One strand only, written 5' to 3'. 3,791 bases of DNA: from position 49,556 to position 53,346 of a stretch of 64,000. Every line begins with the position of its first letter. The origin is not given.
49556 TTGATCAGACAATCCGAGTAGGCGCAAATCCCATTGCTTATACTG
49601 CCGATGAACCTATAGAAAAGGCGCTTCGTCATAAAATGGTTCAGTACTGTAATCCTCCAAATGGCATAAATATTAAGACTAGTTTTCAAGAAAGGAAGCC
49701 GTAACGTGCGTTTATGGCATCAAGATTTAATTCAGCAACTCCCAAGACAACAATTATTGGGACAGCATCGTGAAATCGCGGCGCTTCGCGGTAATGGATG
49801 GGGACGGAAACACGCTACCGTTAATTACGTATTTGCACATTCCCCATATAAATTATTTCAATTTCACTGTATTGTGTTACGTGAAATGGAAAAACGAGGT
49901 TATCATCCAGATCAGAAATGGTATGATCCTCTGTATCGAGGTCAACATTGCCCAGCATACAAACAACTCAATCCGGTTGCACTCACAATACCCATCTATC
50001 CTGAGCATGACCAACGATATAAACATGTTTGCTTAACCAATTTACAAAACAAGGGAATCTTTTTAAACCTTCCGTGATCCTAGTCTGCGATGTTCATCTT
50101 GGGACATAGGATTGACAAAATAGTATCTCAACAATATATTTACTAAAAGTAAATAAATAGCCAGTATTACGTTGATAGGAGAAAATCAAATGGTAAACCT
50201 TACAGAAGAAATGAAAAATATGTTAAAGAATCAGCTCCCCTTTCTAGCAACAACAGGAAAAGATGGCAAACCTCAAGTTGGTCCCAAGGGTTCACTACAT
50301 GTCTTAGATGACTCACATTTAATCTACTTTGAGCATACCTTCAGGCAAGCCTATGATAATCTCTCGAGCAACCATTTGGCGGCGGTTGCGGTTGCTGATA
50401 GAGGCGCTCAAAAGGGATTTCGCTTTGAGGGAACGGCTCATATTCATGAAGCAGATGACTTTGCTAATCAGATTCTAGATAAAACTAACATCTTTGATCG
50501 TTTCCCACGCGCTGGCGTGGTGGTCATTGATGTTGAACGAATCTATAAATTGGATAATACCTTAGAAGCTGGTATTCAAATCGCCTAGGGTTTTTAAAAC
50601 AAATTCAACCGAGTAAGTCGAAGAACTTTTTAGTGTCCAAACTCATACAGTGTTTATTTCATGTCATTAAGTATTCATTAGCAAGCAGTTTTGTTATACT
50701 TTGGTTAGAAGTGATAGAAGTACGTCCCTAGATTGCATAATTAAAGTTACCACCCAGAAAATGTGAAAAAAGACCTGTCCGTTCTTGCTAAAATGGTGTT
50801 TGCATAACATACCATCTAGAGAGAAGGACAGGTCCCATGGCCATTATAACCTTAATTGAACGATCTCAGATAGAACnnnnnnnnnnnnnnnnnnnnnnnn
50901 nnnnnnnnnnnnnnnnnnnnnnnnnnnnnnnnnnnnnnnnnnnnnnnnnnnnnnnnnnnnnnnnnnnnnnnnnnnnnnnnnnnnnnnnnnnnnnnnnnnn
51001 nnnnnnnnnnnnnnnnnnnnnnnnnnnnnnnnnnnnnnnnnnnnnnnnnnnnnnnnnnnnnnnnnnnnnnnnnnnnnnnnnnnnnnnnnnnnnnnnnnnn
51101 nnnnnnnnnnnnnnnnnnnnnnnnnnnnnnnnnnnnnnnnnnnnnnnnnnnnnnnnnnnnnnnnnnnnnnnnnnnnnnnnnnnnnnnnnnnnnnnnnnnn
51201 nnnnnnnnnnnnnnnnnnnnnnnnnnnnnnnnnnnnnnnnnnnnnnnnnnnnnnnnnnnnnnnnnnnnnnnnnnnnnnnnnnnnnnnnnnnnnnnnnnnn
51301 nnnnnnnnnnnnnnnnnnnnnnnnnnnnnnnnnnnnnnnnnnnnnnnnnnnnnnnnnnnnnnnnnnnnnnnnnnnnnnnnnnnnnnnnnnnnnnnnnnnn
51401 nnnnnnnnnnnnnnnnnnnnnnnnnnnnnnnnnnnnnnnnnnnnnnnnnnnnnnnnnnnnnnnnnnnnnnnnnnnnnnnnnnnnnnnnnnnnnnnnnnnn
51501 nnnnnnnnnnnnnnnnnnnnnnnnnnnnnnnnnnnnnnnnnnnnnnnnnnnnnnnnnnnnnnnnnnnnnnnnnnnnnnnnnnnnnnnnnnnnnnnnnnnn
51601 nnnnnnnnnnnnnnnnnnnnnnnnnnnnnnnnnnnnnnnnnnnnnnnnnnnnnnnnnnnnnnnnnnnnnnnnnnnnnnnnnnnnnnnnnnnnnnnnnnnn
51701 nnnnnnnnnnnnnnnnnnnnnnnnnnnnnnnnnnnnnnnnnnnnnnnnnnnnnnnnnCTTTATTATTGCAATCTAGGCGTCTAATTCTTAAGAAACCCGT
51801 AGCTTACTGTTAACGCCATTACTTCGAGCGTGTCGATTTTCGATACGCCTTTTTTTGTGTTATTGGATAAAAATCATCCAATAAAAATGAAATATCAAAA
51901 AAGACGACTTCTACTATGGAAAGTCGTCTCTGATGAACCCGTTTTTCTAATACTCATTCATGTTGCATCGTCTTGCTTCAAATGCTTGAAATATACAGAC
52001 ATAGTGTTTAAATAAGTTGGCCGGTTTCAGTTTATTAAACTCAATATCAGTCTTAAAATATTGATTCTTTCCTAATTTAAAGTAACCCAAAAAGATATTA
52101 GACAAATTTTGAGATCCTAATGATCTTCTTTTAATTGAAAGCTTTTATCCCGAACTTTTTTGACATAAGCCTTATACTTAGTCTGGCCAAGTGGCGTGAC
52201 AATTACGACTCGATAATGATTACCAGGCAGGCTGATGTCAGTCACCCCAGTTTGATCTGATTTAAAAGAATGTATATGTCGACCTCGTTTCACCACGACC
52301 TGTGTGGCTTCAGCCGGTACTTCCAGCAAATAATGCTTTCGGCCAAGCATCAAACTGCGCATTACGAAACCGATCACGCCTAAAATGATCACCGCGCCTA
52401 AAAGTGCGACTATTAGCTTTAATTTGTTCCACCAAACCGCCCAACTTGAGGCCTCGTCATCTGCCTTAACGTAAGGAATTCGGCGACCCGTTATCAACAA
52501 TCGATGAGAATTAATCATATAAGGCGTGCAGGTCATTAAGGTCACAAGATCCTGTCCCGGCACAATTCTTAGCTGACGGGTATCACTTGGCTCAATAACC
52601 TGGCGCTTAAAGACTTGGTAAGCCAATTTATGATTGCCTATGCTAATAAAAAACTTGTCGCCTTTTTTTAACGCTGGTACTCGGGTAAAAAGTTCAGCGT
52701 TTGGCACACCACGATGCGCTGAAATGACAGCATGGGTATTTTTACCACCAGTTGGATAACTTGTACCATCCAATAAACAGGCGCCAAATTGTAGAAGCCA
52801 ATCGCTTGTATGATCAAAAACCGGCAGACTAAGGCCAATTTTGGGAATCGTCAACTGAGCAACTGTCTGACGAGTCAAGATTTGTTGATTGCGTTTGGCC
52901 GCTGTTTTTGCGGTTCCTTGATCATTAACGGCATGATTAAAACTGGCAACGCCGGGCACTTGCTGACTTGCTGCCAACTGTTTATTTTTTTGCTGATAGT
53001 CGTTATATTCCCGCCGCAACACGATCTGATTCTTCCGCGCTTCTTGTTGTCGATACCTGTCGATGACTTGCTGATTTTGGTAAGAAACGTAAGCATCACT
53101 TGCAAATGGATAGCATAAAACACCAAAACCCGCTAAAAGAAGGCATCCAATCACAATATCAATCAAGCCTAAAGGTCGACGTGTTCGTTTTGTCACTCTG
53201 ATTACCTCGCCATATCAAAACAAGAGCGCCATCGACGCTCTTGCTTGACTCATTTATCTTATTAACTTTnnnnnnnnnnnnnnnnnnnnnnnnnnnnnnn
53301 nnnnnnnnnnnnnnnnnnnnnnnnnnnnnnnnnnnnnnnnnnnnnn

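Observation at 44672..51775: Inverted IS30 pair forming a composite-transposon-like unit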

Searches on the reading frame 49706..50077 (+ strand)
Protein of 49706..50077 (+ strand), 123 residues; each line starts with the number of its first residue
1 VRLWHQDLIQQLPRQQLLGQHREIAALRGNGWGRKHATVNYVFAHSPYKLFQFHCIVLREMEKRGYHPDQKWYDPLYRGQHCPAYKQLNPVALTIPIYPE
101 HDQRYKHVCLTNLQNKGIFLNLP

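Call 6: search_protein_families(library=pfam, proteins=[window:49706-50077:+], max_evalue=0.01)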
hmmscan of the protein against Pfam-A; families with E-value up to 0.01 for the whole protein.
window:49706-50077:+ (123 aa): 1 family
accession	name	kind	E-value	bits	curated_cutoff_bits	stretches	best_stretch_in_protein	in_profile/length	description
PF03013.19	Pyr_excise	-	6.6e-24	84.5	23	1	1-74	1-81/81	Pyrimidine dimer DNA glycosylase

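Call 43: search_protein_families(library=padloc, proteins=[window:49706-50077:+], max_evalue=0.01)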
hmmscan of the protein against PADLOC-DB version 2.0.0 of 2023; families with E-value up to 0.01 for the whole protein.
window:49706-50077:+ (123 aa): 0 families

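Call 44: search_protein_families(library=ncbifam, proteins=[window:49706-50077:+], max_evalue=0.001)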
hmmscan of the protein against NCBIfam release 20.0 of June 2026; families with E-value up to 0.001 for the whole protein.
window:49706-50077:+ (123 aa): 1 family
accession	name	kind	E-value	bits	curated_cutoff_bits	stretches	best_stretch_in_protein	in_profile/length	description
TIGR02328.1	TIGR02328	hypoth_equivalog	1.5e-61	206.3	121.15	1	1-119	1-119/120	TIGR02328 family protein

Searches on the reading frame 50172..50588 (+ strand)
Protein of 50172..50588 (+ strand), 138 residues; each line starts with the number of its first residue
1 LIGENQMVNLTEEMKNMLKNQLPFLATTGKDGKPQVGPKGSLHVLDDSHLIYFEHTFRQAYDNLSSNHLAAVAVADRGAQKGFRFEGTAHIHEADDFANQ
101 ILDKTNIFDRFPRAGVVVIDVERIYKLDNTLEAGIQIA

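Call 6: search_protein_families(library=pfam, proteins=[window:50172-50588:+], max_evalue=0.01)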
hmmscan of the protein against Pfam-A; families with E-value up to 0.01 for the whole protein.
window:50172-50588:+ (138 aa): 1 family
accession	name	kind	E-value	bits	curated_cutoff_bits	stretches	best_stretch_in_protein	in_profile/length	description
PF01243.27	PNPOx_N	-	1.4e-14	54.9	28.1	1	10-126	1-118/120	Pyridoxamine 5'-phosphate oxidase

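Call 43: search_protein_families(library=padloc, proteins=[window:50172-50588:+], max_evalue=0.01)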
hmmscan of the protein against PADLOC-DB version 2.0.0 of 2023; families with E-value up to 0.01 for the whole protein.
window:50172-50588:+ (138 aa): 0 families

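Call 44: search_protein_families(library=ncbifam, proteins=[window:50172-50588:+], max_evalue=0.001)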
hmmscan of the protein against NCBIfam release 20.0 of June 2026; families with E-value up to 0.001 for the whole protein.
window:50172-50588:+ (138 aa): 2 families
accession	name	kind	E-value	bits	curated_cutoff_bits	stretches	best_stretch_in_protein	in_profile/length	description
TIGR03618.1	Rv1155_F420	subfamily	3.7e-07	30.4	79.05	1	21-104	9-93/127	TIGR03618 family F420-dependent PPOX class oxidoreductase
TIGR04025.1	PPOX_FMN_DR2398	subfamily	8.9e-06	25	170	1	8-125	20-140/197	MSMEG_1061 family FMN-dependent PPOX-type flavoprotein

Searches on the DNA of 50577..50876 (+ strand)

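Call 53: search_dna_similar(query=window:50577-50876:+, collection=plasmids, mode=near, max_rows=12)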
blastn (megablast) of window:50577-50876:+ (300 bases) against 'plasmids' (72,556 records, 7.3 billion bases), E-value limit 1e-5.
Records with a match: 119; places in all: 210; records where one place covers at least 80% of the query: 2.
Best place of each record, by identity: >=99% 71; 95-99% 41; 90-95% 4; 80-90% 3.
By first word of the organism name: Lacticaseibacillus 86; Pediococcus 10; Lactiplantibacillus 9; Levilactobacillus 5; Liquorilactobacillus 3; Loigolactobacillus 2; Furfurilactobacillus 1; Weissella 1; Secundilactobacillus 1; Limosilactobacillus 1.
By predicted mobility (MOB-suite, as given by PLSDB): mobilizable 84; non-mobilizable 22; conjugative 13.
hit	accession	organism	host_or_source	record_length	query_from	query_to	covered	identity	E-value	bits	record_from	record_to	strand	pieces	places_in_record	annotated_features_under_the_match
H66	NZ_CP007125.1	Lacticaseibacillus paracasei N1115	traditional homemade dairy product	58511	1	300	100%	97.0%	8e-69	506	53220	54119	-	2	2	IS30 family transposase | pyridoxamine 5'-phosphate oxidase family protein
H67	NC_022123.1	Lacticaseibacillus paracasei subsp. paracasei 8700:2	Homo sapiens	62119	1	300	100%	96.3%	2e-65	494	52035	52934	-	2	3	IS30 family transposase | pyridoxamine 5'-phosphate oxidase family protein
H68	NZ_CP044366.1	Lacticaseibacillus paracasei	single strain,Tibetan traditional dairy ...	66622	127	300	58%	96.0%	3e-73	281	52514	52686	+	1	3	IS30 family transposase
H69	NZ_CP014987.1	Lacticaseibacillus paracasei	Plate culture,beef from cattle ...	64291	136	300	55%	97.0%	4e-72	278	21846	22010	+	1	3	none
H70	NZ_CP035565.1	Lacticaseibacillus paracasei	cell culture,food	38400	142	300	53%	98.7%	3e-73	281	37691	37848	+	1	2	IS30 family transposase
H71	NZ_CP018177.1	Liquorilactobacillus hordei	cell culture,water kefir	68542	147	300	51%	99.4%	1e-72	279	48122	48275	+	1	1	IS30 family transposase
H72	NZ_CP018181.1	Liquorilactobacillus nagelii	cell culture,water kefir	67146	147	300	51%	99.4%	1e-72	279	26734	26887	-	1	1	IS30 family transposase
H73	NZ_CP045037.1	Liquorilactobacillus mali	Whole organism,apple juice from cider ...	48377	147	300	51%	99.4%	1e-72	279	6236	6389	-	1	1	IS30 family transposase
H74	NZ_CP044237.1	Lacticaseibacillus paracasei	Pickle,fermented vegetable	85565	149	300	51%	100.0%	3e-73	281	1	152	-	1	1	none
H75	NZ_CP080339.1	Lacticaseibacillus paracasei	pure culture,Sweet Potato Sour Liquid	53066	149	300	51%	100.0%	3e-73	281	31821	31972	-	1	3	IS30 family transposase | IS5 family transposase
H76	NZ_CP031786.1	Lacticaseibacillus paracasei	Homo sapiens,blood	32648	148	300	51%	99.3%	4e-72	278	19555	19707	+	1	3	none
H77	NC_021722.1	Lacticaseibacillus paracasei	-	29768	148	300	51%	99.3%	4e-72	278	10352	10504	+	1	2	none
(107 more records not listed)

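Call 55: get_annotated_region(hit=H66, flank=6000)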
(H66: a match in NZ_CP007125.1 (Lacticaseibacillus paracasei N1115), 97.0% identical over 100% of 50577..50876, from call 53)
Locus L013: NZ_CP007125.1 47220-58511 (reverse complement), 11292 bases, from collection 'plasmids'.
description: Lacticaseibacillus paracasei N1115 plasmid unnamed_3, complete sequence
organism: Lacticaseibacillus paracasei N1115 (NCBI taxid 1446494)
taxonomy: Bacteria; Bacillota; Bacilli; Lactobacillales; Lactobacillaceae; Lacticaseibacillus; Lacticaseibacillus paracasei; Lacticaseibacillus paracasei N1115
host: -; source: traditional homemade dairy product; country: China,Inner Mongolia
typing (MOB-suite, as given by PLSDB): conjugative; replicon rep_cluster_833; relaxase MOBP,MOBP; mating-pair formation MPF_T
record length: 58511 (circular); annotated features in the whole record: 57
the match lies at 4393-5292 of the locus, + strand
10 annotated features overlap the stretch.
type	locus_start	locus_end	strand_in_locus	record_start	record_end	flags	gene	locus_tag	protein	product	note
CDS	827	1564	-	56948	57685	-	-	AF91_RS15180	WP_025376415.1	GntR family transcriptional regulator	-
CDS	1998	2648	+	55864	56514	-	-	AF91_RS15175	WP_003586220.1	recombinase family protein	GO:0006310 - DNA recombination [Evidence IEA]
CDS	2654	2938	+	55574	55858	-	-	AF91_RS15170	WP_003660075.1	BRCT domain-containing protein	-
CDS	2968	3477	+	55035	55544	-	-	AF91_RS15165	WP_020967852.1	AP2 domain-containing protein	-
CDS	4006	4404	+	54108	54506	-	-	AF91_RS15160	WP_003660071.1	pyridoxamine 5'-phosphate oxidase family protein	GO:0008615 - pyridoxine biosynthetic process [Evidence IEA]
CDS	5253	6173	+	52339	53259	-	-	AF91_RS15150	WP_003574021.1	IS30 family transposase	-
CDS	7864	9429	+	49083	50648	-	istA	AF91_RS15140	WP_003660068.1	IS21 family transposase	-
CDS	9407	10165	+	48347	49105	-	istB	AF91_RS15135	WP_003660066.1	IS21-like element helper ATPase IstB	-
CDS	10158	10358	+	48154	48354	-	-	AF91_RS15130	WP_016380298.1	hypothetical protein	-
CDS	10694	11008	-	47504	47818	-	-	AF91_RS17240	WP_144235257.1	hypothetical protein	-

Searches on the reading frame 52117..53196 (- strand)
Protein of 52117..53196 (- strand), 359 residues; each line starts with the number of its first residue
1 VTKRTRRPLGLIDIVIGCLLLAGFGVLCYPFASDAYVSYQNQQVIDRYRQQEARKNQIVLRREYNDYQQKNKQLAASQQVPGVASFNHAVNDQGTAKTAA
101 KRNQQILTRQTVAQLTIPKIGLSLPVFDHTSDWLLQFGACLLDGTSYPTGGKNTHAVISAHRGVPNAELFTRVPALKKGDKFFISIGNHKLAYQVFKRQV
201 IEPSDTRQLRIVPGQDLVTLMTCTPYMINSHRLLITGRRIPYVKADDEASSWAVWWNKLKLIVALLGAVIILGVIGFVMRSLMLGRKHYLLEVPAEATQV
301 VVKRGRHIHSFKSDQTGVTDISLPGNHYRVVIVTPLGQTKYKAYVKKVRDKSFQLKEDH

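Call 6: search_protein_families(library=pfam, proteins=[window:52117-53196:-], max_evalue=0.01)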
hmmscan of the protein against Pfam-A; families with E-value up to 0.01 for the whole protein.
window:52117-53196:- (359 aa): 2 families
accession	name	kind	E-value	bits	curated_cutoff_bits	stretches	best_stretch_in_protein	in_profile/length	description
PF04203.18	Sortase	-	3.7e-21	75.6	26.6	1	115-239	1-124/125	Sortase domain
PF04226.18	Transgly_assoc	-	0.0054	17.4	25.3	0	255-280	26-49/49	Transglycosylase associated protein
